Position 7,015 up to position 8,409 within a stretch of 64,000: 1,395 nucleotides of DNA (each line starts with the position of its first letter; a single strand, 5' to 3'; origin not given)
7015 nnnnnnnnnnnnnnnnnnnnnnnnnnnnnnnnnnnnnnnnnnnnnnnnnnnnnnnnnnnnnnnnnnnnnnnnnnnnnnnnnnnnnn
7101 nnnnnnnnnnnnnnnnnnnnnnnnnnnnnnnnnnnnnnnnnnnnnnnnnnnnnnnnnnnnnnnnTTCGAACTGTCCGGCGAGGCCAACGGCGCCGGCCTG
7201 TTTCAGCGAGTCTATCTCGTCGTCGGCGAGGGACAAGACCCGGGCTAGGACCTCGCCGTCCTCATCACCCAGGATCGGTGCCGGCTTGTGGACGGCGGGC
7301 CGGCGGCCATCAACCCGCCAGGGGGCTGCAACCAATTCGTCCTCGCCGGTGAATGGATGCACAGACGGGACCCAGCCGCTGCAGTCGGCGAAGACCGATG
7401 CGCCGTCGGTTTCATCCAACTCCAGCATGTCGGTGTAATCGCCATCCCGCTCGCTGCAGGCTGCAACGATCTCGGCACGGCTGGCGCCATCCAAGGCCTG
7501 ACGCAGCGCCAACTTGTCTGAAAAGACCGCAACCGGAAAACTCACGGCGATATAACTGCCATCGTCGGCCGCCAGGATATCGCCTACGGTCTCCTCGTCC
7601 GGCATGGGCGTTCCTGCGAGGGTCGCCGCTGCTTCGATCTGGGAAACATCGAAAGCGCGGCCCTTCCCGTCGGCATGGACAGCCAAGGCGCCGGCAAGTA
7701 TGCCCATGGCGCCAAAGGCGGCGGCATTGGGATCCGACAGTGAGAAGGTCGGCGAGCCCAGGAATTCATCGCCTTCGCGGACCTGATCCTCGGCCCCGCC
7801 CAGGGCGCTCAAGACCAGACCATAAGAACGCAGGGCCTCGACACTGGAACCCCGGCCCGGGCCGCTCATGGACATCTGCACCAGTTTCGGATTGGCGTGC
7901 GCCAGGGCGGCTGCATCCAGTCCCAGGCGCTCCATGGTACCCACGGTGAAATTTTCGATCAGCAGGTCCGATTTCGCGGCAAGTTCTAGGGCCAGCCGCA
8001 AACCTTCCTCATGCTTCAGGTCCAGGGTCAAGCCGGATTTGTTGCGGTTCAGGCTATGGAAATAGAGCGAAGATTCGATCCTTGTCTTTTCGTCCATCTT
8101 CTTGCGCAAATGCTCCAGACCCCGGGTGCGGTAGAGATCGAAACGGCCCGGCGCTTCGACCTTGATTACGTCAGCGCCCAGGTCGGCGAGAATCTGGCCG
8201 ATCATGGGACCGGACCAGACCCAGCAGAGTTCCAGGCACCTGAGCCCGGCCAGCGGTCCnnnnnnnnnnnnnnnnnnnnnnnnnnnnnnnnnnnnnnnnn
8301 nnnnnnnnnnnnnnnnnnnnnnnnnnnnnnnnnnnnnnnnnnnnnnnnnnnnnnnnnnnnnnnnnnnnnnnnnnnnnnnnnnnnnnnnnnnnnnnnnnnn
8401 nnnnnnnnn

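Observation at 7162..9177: Unusually long (about 670 aa) family III CoA-transferase with a tandem second, partial CoA-transferase-like domain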

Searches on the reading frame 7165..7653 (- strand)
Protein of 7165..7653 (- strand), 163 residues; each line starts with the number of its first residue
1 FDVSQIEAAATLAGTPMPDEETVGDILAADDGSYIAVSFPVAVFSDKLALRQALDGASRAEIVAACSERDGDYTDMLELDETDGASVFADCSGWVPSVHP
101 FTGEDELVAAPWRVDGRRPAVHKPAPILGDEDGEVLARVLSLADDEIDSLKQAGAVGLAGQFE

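Call 5: search_protein_families(library=pfam, proteins=[window:7165-7653:-], max_evalue=10)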
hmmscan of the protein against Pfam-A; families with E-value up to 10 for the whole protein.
seq(163 aa): 0 families

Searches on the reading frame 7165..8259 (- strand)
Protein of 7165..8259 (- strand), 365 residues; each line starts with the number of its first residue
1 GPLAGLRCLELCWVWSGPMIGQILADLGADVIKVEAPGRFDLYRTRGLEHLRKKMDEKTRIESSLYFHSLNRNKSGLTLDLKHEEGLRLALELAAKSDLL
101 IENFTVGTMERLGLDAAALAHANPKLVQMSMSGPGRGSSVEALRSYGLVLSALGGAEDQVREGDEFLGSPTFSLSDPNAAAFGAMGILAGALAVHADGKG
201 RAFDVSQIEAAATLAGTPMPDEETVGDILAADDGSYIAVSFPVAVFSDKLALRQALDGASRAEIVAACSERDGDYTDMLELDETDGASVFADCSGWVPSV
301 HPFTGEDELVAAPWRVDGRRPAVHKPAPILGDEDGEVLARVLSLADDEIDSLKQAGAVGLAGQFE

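Call 5: search_protein_families(library=pfam, proteins=[window:7165-8259:-], max_evalue=10)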
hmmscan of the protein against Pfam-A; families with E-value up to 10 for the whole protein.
seq(365 aa): 1 family
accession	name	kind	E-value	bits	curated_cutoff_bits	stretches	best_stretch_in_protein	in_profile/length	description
PF02515.22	CoA_transf_3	-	4.8e-55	187.6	23.3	2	3-230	1-218/366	CoA-transferase family III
